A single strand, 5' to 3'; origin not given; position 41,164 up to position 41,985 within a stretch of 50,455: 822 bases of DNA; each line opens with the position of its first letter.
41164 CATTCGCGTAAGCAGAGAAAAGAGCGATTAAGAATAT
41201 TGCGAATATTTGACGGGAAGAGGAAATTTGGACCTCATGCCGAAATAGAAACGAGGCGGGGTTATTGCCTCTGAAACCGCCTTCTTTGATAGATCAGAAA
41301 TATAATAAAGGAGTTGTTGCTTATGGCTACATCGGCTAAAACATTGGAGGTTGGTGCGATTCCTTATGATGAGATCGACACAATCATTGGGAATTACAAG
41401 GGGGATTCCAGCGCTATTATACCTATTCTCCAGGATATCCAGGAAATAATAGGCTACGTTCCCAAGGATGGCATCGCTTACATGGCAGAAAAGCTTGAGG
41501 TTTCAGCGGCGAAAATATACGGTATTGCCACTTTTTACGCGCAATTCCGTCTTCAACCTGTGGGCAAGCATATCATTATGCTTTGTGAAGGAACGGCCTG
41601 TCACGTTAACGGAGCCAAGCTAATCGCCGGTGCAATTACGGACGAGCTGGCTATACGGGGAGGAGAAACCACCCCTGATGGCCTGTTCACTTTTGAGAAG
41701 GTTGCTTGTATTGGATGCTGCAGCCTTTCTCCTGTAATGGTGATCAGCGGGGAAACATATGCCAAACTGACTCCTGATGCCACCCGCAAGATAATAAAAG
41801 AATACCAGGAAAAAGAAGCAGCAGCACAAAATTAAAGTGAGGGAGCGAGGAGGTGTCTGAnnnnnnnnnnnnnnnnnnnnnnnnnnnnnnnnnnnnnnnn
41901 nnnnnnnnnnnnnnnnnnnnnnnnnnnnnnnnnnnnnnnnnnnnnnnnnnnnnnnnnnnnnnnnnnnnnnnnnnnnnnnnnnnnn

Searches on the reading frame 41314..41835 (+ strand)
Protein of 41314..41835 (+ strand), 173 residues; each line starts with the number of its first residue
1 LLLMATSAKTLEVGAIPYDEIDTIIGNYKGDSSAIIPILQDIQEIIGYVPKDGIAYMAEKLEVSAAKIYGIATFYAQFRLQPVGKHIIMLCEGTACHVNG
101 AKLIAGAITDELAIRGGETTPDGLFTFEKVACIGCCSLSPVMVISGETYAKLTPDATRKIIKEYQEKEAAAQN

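Call 4: search_protein_families(library=pfam, proteins=[window:41314-41835:+], max_evalue=0.01)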
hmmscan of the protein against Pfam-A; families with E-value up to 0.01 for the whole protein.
window:41314-41835:+ (173 aa): 1 family
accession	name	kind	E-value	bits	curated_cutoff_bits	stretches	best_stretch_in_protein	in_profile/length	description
PF01257.25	2Fe-2S_thioredx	-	5e-51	172.8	24.8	1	21-165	1-145/145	Thioredoxin-like [2Fe-2S] ferredoxin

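Call 7: search_solved_structures(query=window:41314-41835:+, max_evalue=1e-10)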
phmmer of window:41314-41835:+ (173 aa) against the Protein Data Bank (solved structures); distinct sequences matched with E-value up to 1e-10: 53.
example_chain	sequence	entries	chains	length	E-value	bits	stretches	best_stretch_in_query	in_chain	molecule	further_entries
9bov_C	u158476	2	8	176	2.4e-58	199.9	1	19-168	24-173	NADH dehydrogenase (Ubiquinone), 24 kDa subunit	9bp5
8oh5_A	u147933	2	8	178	6e-52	179.1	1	21-169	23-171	NAD-dependent formate dehydrogenase gamma subunit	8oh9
9n5u_C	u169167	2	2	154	9e-50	172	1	25-166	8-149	NfnC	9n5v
8a6t_C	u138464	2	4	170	1.8e-46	161.3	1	18-171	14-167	Electron bifurcating hydrogenase subunit HydC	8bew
7p5h_C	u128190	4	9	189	1.1e-41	145.8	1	18-171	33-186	Fe-hydrogenase, subunit gamma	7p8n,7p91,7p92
7t2r_C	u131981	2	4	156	1.3e-41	145.5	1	19-165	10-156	NiFe hydrogenase subunit C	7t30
9mqx_C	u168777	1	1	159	2e-35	125.4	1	21-164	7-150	NADH:ubiquinone oxidoreductase 24 kD subunit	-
9q8i_E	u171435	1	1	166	7.4e-31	110.5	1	9-164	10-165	NADH-quinone oxidoreductase subunit E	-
7awt_E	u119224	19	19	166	2e-30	109.1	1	9-164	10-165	NADH-quinone oxidoreductase subunit E | NADH dehydrogenase I subunit E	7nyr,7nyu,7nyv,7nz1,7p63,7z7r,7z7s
7p61_E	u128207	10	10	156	3.7e-30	108.2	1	12-164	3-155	NADH dehydrogenase I subunit E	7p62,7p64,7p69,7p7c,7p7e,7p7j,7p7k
7q4v_C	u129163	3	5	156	8e-30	107.2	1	19-164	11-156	Iron hydrogenase HydC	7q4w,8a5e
9ihp_E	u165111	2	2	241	5.2e-28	101.3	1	32-166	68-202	NUHM (24 kDa) subunit of mitochondrial NADH:ubiquinone oxidoreductase (Complex I)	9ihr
7zd6_2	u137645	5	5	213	3.9e-27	98.4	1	18-165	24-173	NADH dehydrogenase [ubiquinone] flavoprotein 2, mitochondrial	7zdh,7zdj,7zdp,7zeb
9w2u_E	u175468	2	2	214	3.9e-27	98.4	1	18-165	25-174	NADH dehydrogenase [ubiquinone] flavoprotein 2, mitochondrial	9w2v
5lnk_2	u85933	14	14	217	4.1e-27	98.4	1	18-165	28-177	Mitochondrial complex I, 24 kDa subunit | NADH dehydrogenase [ubiquinone] flavoprotein 2, mitochondrial | NDUFV2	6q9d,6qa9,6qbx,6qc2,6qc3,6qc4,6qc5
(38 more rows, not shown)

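Call 24: search_protein_families(library=ncbifam, proteins=[window:41314-41835:+], max_evalue=0.00001)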
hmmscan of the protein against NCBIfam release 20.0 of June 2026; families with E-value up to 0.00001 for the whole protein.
window:41314-41835:+ (173 aa): 9 families
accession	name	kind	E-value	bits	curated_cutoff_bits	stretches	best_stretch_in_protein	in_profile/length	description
NF005722.0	PRK07539.1-2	equivalog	3.4e-46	157.2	141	1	19-165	11-157/157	NADH-quinone oxidoreductase subunit NuoE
NF005747.0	PRK07571.1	equivalog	4.1e-40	137.3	224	1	20-168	24-172/173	bidirectional hydrogenase complex protein HoxE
NF004638.0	PRK05988.1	equivalog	1.2e-39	135.7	198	1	19-165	12-158/159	formate dehydrogenase subunit gamma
TIGR01958.1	nuoE_fam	subfamily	1.6e-38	132.2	142.4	1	21-165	2-148/148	NADH-quinone oxidoreductase subunit NuoE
NF005721.0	PRK07539.1-1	equivalog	2e-34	119.2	308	1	20-168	33-181/292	NADH-quinone oxidoreductase subunit NuoE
NF005725.0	PRK07539.1-5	equivalog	3.9e-34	117.8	220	1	19-166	23-173/174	NADH-quinone oxidoreductase subunit NuoE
NF005724.0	PRK07539.1-4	equivalog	1e-29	104.1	280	1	31-167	38-175/240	NADH-quinone oxidoreductase subunit NuoE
NF005723.0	PRK07539.1-3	equivalog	4.1e-26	91.7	226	1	18-163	7-155/158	NADH-quinone oxidoreductase subunit NuoE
NF009040.0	PRK12373.1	equivalog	9.1e-26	91.5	514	1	31-169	35-174/400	NADH-quinone oxidoreductase subunit E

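Call 48: search_solved_structures(query=window:41323-41832:+, max_evalue=1e-45, show_alignments=3)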
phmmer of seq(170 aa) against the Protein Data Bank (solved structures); distinct sequences matched with E-value up to 1e-45: 4.
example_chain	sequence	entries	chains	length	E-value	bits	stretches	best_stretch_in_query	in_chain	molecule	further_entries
9bov_C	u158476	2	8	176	2.3e-58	199.9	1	16-165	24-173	NADH dehydrogenase (Ubiquinone), 24 kDa subunit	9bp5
8oh5_A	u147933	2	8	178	5.9e-52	179.1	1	18-166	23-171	NAD-dependent formate dehydrogenase gamma subunit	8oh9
9n5u_C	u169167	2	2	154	8.6e-50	172.1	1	22-163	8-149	NfnC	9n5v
8a6t_C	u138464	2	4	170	1.7e-46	161.3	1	15-168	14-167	Electron bifurcating hydrogenase subunit HydC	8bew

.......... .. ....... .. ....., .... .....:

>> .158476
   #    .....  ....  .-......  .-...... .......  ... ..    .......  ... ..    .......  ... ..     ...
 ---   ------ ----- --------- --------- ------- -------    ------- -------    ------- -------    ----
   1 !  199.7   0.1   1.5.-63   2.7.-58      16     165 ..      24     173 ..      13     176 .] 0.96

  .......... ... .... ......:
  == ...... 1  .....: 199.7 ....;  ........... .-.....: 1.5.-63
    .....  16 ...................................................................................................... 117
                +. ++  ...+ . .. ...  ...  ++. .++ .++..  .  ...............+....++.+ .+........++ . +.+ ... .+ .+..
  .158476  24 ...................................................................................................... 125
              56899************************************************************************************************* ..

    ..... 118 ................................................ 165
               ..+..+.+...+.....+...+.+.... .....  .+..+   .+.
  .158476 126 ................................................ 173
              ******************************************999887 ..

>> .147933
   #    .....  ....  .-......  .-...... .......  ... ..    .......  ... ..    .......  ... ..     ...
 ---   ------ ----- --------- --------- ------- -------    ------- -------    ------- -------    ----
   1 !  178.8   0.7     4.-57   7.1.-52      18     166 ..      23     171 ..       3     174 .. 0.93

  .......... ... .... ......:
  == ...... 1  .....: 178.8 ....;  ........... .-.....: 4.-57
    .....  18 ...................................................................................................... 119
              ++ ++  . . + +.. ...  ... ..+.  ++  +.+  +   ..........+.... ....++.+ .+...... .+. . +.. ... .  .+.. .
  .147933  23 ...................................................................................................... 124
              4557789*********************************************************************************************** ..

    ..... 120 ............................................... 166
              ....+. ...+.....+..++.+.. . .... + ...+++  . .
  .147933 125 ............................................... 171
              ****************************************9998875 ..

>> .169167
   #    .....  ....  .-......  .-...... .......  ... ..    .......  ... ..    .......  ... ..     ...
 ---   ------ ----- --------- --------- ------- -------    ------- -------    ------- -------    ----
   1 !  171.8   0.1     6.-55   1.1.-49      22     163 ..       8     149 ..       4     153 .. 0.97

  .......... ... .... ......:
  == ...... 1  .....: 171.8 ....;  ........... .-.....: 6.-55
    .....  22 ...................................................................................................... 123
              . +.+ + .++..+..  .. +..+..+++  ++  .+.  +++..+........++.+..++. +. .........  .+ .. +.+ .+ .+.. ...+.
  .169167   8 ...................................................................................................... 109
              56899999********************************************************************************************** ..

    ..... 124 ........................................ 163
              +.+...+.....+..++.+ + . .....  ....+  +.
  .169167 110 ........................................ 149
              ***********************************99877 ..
